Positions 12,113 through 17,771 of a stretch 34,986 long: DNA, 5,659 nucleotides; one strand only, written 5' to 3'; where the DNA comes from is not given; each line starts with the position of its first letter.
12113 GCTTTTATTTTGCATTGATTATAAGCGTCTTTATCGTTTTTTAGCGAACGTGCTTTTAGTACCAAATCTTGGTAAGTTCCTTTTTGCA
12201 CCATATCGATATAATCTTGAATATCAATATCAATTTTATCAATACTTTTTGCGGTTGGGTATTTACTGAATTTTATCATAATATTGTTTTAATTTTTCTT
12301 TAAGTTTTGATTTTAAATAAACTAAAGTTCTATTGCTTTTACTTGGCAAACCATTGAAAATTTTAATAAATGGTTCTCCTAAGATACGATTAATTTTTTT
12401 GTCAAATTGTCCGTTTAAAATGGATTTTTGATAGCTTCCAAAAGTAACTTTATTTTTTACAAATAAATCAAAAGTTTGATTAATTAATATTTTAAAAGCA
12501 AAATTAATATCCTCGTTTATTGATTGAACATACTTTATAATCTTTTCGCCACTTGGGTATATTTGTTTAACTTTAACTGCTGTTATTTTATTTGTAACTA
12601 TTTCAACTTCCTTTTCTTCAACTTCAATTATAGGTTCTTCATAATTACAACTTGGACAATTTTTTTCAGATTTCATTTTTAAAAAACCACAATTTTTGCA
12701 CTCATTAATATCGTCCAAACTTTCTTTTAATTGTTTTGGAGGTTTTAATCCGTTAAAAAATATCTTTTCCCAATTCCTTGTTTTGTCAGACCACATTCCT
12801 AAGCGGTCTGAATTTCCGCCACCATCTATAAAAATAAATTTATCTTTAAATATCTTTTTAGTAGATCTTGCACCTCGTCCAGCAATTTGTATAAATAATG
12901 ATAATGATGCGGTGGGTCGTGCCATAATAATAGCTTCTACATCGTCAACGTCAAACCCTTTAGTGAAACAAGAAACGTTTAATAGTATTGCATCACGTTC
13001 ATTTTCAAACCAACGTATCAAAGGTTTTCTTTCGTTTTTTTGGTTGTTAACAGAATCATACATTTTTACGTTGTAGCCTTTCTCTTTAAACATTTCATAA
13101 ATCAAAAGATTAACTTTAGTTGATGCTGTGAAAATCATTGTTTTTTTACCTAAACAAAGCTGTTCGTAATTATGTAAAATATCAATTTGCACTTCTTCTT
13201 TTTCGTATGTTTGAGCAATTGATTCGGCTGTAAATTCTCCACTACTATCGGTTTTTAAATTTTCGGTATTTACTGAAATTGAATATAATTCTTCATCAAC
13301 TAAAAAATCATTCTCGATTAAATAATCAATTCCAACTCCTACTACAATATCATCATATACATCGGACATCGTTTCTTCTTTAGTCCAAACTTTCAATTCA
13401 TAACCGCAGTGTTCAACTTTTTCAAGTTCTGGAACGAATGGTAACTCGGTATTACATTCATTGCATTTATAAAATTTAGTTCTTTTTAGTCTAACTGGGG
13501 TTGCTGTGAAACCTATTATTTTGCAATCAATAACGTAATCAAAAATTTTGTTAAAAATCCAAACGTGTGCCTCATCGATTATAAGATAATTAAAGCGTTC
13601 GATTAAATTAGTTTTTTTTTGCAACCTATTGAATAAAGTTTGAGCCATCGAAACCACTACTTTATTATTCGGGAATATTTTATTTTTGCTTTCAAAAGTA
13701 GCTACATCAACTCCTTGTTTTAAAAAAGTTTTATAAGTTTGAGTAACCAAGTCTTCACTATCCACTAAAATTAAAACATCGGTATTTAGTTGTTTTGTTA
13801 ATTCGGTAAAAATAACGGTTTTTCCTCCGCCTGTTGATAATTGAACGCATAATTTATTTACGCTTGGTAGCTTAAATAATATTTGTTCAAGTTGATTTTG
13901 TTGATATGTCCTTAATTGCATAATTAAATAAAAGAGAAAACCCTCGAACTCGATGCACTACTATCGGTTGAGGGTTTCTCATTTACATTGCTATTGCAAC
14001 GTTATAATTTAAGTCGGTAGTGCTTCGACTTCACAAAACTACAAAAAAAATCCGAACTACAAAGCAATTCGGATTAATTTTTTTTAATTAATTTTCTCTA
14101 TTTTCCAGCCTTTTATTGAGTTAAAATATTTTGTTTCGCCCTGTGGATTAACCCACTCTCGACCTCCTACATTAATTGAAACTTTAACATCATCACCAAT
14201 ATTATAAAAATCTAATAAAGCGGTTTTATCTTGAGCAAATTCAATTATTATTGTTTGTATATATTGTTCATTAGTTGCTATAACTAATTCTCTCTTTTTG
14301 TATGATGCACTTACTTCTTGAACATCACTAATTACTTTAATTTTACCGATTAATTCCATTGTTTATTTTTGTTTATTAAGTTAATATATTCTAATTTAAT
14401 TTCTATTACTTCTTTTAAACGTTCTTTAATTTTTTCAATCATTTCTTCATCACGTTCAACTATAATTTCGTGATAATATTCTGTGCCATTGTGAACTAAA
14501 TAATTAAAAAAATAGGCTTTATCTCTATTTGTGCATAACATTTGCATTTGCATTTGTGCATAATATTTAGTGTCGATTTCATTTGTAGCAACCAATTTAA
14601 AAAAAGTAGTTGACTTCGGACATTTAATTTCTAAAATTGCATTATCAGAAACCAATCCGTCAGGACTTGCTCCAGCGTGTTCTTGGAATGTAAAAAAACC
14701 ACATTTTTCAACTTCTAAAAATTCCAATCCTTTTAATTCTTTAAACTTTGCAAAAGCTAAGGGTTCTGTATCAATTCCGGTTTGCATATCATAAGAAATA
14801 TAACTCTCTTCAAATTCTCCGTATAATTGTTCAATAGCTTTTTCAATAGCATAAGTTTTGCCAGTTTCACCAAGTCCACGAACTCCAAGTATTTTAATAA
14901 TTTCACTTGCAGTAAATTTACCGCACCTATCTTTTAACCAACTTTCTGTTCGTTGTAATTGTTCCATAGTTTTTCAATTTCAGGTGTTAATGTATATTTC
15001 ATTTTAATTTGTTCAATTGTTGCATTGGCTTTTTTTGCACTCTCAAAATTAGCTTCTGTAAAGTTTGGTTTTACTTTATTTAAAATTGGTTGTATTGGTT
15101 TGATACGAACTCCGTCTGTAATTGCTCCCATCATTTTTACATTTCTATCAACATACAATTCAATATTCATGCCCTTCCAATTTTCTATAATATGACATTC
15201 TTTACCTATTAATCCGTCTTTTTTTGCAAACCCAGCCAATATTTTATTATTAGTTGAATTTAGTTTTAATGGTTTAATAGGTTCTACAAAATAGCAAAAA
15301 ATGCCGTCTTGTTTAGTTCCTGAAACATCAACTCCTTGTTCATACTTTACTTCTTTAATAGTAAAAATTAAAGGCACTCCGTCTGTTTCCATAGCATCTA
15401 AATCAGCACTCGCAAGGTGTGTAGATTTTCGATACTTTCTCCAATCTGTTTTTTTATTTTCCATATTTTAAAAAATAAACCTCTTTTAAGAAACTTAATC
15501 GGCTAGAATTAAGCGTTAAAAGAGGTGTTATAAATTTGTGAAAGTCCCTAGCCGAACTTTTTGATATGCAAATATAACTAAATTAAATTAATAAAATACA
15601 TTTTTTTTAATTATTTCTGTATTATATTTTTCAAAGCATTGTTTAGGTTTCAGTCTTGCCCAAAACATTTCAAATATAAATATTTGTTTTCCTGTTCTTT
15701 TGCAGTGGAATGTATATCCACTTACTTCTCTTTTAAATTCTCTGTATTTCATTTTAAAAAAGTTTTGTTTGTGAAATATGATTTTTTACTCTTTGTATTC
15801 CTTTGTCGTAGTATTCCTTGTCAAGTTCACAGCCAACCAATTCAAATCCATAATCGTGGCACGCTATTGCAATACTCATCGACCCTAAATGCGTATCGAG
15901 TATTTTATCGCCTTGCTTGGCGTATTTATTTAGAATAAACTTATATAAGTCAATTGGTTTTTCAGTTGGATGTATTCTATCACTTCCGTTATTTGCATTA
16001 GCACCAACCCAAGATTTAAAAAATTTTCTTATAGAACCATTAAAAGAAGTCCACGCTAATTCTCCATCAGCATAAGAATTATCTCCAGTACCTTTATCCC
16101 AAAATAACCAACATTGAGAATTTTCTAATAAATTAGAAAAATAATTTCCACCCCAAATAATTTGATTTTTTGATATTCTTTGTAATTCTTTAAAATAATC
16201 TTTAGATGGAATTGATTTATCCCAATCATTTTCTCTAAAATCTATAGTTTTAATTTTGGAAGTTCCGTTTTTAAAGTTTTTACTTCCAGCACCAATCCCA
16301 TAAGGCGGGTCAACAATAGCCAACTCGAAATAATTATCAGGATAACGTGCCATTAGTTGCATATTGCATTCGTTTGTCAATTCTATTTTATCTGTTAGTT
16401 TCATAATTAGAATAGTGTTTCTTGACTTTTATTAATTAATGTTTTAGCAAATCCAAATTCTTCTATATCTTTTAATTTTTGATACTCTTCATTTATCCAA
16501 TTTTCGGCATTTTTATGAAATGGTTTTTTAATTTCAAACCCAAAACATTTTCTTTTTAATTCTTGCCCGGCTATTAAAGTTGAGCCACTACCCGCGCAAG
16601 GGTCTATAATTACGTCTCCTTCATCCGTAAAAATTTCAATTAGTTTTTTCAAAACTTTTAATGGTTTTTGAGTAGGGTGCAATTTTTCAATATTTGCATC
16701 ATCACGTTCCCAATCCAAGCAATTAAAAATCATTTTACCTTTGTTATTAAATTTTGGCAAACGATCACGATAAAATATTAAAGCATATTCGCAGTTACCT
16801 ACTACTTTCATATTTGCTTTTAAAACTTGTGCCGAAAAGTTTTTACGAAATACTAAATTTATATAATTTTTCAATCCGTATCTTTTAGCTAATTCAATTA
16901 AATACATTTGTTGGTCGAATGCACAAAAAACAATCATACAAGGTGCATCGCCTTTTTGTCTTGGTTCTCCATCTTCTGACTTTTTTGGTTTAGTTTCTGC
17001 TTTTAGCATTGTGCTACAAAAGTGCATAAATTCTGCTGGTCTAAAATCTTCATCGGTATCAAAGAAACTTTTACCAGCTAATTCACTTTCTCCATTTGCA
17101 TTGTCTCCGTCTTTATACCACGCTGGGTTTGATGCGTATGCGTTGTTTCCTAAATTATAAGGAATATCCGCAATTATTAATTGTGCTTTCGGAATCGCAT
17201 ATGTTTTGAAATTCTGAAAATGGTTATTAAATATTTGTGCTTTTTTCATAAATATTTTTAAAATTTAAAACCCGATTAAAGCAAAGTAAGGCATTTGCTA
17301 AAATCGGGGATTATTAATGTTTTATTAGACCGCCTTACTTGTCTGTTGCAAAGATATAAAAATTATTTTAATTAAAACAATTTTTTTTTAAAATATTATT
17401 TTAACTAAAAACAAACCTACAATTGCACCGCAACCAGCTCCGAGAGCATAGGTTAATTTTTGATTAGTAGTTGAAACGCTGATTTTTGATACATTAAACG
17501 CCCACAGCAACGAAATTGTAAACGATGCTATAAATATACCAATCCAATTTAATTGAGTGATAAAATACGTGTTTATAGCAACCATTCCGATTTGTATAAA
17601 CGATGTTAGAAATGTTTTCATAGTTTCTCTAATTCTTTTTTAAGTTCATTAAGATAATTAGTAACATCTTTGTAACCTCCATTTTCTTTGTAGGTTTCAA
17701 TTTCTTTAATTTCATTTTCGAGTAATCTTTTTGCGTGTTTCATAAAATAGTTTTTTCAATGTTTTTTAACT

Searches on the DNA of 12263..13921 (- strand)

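Call 44: search_with_rna_model(model_id=R1, sources=[L008, L015, L018, L025, L027, L028, L032, L033, L034, L035, L038, L049, L052, L053, L058, L059, L060, L061, L064, L068, L071, L073, L086], max_evalue=0.0001, make_alignment=true, show_alignments=0)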
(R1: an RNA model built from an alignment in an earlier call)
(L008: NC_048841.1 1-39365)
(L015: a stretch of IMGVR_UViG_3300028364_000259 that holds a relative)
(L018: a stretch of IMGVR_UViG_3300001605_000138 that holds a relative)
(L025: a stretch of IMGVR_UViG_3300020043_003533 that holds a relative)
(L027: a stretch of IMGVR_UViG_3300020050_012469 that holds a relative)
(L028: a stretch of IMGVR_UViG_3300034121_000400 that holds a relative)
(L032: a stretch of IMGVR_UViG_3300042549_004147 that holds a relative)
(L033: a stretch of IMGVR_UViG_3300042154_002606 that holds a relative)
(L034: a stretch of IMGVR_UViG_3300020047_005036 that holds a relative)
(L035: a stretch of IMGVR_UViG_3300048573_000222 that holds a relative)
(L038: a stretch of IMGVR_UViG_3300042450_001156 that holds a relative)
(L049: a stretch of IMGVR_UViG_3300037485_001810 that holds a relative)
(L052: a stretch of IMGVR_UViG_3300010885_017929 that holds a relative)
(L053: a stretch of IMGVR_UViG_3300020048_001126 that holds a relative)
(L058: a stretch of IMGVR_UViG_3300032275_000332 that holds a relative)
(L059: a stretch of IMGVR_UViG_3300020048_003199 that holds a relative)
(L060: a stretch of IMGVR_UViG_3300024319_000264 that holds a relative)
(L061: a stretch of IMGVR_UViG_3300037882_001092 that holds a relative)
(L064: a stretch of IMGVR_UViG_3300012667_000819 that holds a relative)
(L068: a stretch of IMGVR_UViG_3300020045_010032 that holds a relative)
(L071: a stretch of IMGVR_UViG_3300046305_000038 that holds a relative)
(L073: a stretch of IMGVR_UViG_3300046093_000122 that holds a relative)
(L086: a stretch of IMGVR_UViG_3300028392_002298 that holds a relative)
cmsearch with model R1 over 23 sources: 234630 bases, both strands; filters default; matches with E-value up to 0.0001: 24.
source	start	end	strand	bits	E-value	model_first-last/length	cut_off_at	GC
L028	4903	4981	+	90.9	9.4e-16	1-79/79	no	0.34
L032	4903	4981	+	90.9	9.4e-16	1-79/79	no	0.34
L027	372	450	+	88.6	2.8e-15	1-79/79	no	0.33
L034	4034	4112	+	88.2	3.4e-15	1-79/79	no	0.37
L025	4918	4995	+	84.1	2.5e-14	1-79/79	no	0.35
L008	13662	13742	+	82.7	4.8e-14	1-79/79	no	0.37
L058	1272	1349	+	75.3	1.6e-12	1-79/79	no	0.46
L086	4903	4981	+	74.9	1.9e-12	1-79/79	no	0.34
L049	376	455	+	73.6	3.4e-12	1-79/79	no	0.35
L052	2018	2097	+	73.6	3.4e-12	1-79/79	no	0.35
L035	4903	4980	+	72.3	6.4e-12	1-79/79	no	0.45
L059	2446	2523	+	71.6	9e-12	1-79/79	no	0.45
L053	4895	4975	+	70.1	1.9e-11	1-79/79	no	0.37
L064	54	133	+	67.4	6.7e-11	1-79/79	no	0.38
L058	567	644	+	65.8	1.4e-10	1-79/79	no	0.35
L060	2149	2229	+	65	2e-10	1-79/79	no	0.35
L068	8401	8478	+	63.2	4.8e-10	1-79/79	no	0.33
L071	1850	1927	+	63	5.4e-10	1-79/79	no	0.42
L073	1987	2064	+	63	5.4e-10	1-79/79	no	0.42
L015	4914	4994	+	54.7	2.7e-08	1-79/79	no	0.36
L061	352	434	+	52.7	7.1e-08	1-79/79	no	0.37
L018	4758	4836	+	50.1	2.4e-07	1-79/79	no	0.56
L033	4891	4981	+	43.4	5.7e-06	1-79/79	no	0.33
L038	265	355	+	43.4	5.7e-06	1-79/79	no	0.33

Alignment A5: 24 matches aligned to the model, 94 columns, each read 5' to 3' on its own strand. Consensus structure (alignment columns), stored with it:
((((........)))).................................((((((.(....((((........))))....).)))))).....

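Call 54: search_rna_families(sources=[L028, L012, L054, L027, L033], threshold=evalue, max_evalue=1)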
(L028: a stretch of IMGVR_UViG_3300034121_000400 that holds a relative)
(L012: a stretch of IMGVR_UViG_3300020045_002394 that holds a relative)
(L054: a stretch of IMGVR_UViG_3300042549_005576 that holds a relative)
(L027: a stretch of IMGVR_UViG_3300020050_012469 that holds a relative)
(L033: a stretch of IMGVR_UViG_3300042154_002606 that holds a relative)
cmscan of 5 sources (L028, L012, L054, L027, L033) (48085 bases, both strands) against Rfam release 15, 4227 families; matches with E-value up to 1: 4.
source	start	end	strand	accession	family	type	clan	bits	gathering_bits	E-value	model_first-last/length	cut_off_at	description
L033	9871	9981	-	RF00600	SNORA79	Gene; snRNA; snoRNA; HACA-box;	-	35.7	55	0.021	1-143/143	no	Small nucleolar RNA SNORA79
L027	1679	1711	+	RF02914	DUF805b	Cis-reg;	CL00115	31.3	35.6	4.8e-05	1-35/35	no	DUF805b RNA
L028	4652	4738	-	RF00834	mir-268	Gene; miRNA;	-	31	47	0.054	1-89/89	no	mir-268 microRNA precursor family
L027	84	176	+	RF00443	SNORA27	Gene; snRNA; snoRNA; HACA-box;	CL00032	27.5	64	0.7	1-127/127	no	Small nucleolar RNA SNORA27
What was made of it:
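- On Any curated Rfam 15 family: Nothing at the leaders of 5 related loci at E up to 1 (call 54).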

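Call 63: search_dna_similar(query=L012:4870-4990:+, collection=phages, mode=distant, max_evalue=0.01, max_rows=40)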
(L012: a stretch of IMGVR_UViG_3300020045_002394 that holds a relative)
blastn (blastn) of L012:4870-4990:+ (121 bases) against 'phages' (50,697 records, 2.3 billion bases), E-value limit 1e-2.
Records with a match: 46; places in all: 46; records where one place covers at least 80% of the query: 0.
Best place of each record, by identity: 80-90% 46.
By first word of the organism name: Flavobacterium 46.
By host as written in the record: Flavobacterium sp. LMO9 27; Flavobacterium sp. LMO6 19.
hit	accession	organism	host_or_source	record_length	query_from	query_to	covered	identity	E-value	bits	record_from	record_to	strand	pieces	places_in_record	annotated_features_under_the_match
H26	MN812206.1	Flavobacterium phage vB_FspS_filifjonk9-1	Flavobacterium sp. LMO9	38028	26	116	75%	89.2%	2e-24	116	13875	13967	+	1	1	none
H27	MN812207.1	Flavobacterium phage vB_FspS_hattifnatt9-1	Flavobacterium sp. LMO9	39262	26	116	75%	89.2%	2e-24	116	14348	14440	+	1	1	none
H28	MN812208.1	Flavobacterium phage vB_FspS_hemulen6-1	Flavobacterium sp. LMO6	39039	26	116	75%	89.2%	2e-24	116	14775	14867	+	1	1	none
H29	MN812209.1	Flavobacterium phage vB_FspS_hemulen6-2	Flavobacterium sp. LMO6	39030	26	116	75%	89.2%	2e-24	116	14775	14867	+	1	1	none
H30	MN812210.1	Flavobacterium phage vB_FspS_hemulen9-1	Flavobacterium sp. LMO9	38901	26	116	75%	89.2%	2e-24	116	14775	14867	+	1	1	none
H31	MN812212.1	Flavobacterium phage vB_FspS_lillamy9-1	Flavobacterium sp. LMO9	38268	26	116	75%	89.2%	2e-24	116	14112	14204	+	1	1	none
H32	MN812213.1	Flavobacterium phage vB_FspS_lillamy9-2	Flavobacterium sp. LMO9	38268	26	116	75%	89.2%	2e-24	116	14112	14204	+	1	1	none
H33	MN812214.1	Flavobacterium phage vB_FspS_lillamy9-3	Flavobacterium sp. LMO9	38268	26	116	75%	89.2%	2e-24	116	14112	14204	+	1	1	none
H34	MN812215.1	Flavobacterium phage vB_FspS_lillamy9-4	Flavobacterium sp. LMO9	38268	26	116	75%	89.2%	2e-24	116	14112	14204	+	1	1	none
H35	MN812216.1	Flavobacterium phage vB_FspS_lillamy9-5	Flavobacterium sp. LMO9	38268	26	116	75%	89.2%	2e-24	116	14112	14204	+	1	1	none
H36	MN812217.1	Flavobacterium phage vB_FspS_lillamy9-6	Flavobacterium sp. LMO9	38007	26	116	75%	89.2%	2e-24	116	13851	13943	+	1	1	none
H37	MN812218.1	Flavobacterium phage vB_FspS_lillamy9-7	Flavobacterium sp. LMO9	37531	26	116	75%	89.2%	2e-24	116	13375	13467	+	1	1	none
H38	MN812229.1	Flavobacterium phage vB_FspS_sniff9-1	Flavobacterium sp. LMO9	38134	26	116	75%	89.2%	2e-24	116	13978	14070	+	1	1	none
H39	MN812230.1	Flavobacterium phage vB_FspS_sniff9-2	Flavobacterium sp. LMO9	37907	26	116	75%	89.2%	2e-24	116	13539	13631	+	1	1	none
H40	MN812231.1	Flavobacterium phage vB_FspS_snork6-1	Flavobacterium sp. LMO6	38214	26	116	75%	89.2%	2e-24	116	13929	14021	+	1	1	none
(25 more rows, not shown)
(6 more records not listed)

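Call 64: search_dna_similar(query=L028:4880-4995:+, collection=phages, mode=distant, max_evalue=0.01, max_rows=40)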
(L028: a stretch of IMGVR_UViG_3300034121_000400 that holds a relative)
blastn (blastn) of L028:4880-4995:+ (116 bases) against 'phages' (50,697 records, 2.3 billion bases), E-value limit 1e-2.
No match.

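Call 65: get_annotated_region(hit=H26, flank=1500)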
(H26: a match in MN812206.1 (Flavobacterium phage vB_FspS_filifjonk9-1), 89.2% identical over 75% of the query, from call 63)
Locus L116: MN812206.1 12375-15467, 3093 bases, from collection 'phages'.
description: Flavobacterium phage vB_FspS_filifjonk9-1, complete genome.
organism: Flavobacterium phage vB_FspS_filifjonk9-1 (NCBI taxid 2686245)
taxonomy: Viruses; Duplodnaviria; Heunggongvirae; Uroviricota; Caudoviricetes; Muminvirus; Muminvirus filifjonk
host: Flavobacterium sp. LMO9; source: -; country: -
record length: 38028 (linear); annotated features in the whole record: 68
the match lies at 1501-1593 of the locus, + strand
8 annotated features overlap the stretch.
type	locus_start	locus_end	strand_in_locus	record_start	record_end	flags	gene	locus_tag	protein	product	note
CDS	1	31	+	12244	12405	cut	-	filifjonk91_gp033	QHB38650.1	hypothetical protein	-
CDS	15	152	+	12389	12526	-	-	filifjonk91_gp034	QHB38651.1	hypothetical protein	-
CDS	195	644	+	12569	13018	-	-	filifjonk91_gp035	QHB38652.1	hypothetical protein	annotation based on sequence similarity to NCBI WP_143915190.1 and Pfam PF10392.8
CDS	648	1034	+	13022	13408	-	-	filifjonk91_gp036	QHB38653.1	hypothetical protein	annotation based on sequence similarity to NCBI QDP57154.1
CDS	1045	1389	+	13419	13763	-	-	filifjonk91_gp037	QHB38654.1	hypothetical protein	annotation based on sequence similarity to NCBI YP_008240803.1 and Pfam PF11325.7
CDS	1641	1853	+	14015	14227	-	-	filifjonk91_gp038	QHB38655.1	hypothetical protein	-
CDS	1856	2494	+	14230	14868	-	-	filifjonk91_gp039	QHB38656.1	hypothetical protein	annotation based on sequence similarity to NCBI WP_099368104.1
CDS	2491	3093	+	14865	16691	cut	-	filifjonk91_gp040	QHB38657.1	primase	annotation based on sequence similarity to NCBI YP_008241726.1 and Pfam PF13662.5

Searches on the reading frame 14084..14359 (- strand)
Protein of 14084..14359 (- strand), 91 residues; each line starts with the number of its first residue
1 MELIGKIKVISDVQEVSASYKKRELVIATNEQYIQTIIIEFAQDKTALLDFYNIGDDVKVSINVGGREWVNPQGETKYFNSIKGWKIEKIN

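Call 10: search_protein_families(library=pfam, proteins=[window:14084-14359:-], max_evalue=0.01)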
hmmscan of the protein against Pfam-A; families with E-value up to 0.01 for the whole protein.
window:14084-14359:- (91 aa): 1 family
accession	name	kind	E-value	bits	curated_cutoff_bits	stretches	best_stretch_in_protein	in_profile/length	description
PF11325.14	DUF3127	-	7.8e-27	93.8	27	1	2-88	1-85/85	Domain of unknown function (DUF3127)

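Call 11: search_protein_families(library=phrogs, proteins=[window:14084-14359:-], max_evalue=0.001)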
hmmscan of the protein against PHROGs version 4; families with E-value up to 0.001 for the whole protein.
window:14084-14359:- (91 aa): 1 family
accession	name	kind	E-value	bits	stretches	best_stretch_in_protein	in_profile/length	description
phrog_4932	-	DNA, RNA and nucleotide metabolism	3.1e-36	125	1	1-90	1-91/117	single strand DNA binding protein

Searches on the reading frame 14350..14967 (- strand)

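Call 10: search_protein_families(library=pfam, proteins=[window:14350-14967:-], max_evalue=0.01)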
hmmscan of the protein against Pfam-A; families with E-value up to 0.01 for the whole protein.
window:14350-14967:- (205 aa): 1 family
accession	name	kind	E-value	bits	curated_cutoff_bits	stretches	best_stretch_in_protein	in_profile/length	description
PF09588.16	YqaJ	-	3.1e-21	76.6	22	1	10-148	2-149/150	YqaJ-like viral recombinase domain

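Call 11: search_protein_families(library=phrogs, proteins=[window:14350-14967:-], max_evalue=0.001)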
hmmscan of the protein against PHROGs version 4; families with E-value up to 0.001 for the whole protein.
window:14350-14967:- (205 aa): 6 families
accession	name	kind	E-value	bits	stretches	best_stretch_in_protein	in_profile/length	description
phrog_149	-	DNA, RNA and nucleotide metabolism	3.2e-34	119.5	1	3-202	597-804/1242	exonuclease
phrog_434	-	DNA, RNA and nucleotide metabolism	4.2e-22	79.9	1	5-186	55-231/372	RecE-like recombination exonuclease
phrog_1990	-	DNA, RNA and nucleotide metabolism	4.2e-11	43.8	1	71-191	96-211/290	Cas4-domain exonuclease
phrog_19855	-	head and packaging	1.9e-08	33.3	1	56-187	513-633/1257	virion structural protein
phrog_5715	-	DNA, RNA and nucleotide metabolism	2.5e-07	31.5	1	17-158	3-150/213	exonuclease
phrog_1706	-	DNA, RNA and nucleotide metabolism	0.00037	21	1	101-191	125-217/293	CRISPR/Cas system associated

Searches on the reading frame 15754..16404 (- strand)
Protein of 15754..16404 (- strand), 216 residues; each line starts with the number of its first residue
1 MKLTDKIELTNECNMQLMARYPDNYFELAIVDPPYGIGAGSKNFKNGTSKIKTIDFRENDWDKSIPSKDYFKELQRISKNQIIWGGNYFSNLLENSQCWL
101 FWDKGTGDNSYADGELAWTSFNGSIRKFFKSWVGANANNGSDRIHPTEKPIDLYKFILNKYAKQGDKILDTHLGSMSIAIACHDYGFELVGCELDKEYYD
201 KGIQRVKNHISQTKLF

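Call 10: search_protein_families(library=pfam, proteins=[window:15754-16404:-], max_evalue=0.01)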
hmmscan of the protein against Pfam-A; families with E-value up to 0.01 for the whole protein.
window:15754-16404:- (216 aa): 1 family
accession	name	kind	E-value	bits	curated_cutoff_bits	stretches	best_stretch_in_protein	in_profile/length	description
PF01555.25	N6_N4_Mtase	-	3.1e-14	53.9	26.7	1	130-200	142-217/221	DNA methylase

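Call 11: search_protein_families(library=phrogs, proteins=[window:15754-16404:-], max_evalue=0.001)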
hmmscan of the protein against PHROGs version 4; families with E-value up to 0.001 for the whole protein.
window:15754-16404:- (216 aa): 9 families
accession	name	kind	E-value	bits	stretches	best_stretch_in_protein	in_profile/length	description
phrog_23224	-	other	1.8e-37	130.3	1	12-213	74-299/305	DNA methyltransferase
phrog_67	-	other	2.1e-36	127.3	1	4-215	121-352/743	DNA methyltransferase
phrog_18293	-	other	2.2e-18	67.3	1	140-210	41-111/119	methyltransferase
phrog_498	-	other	3.7e-16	59.8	1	26-213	223-427/633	DNA methyltransferase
phrog_3008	-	other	2.9e-15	57.2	1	137-215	142-220/244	DNA methyltransferase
phrog_6952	-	other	2.1e-10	41.8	1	145-211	114-180/181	DNA methyltransferase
phrog_23085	-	unknown function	2.8e-08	34.5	1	144-206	43-105/138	-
phrog_23148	-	unknown function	2.1e-05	25.6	1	126-211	66-151/165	-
phrog_8769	-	other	2.9e-05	24.8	1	168-210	15-57/71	methyltransferase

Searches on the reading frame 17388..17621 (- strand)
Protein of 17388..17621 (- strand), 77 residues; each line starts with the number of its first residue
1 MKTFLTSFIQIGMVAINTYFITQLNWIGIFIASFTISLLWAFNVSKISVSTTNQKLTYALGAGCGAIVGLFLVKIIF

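Call 10: search_protein_families(library=pfam, proteins=[window:17388-17621:-], max_evalue=0.01)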
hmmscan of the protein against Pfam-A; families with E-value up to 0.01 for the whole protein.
window:17388-17621:- (77 aa): 1 family
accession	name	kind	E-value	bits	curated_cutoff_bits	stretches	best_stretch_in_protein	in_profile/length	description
PF18955.5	DUF5698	-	0.0022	18.8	27.5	1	30-69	16-57/58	Domain of unknown function (DUF5698)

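Call 11: search_protein_families(library=phrogs, proteins=[window:17388-17621:-], max_evalue=0.001)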
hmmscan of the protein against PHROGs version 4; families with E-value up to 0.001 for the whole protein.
window:17388-17621:- (77 aa): 1 family
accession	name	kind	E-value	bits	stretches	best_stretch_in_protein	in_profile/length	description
phrog_6764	-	unknown function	1.3e-17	65.4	1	3-75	43-115/122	-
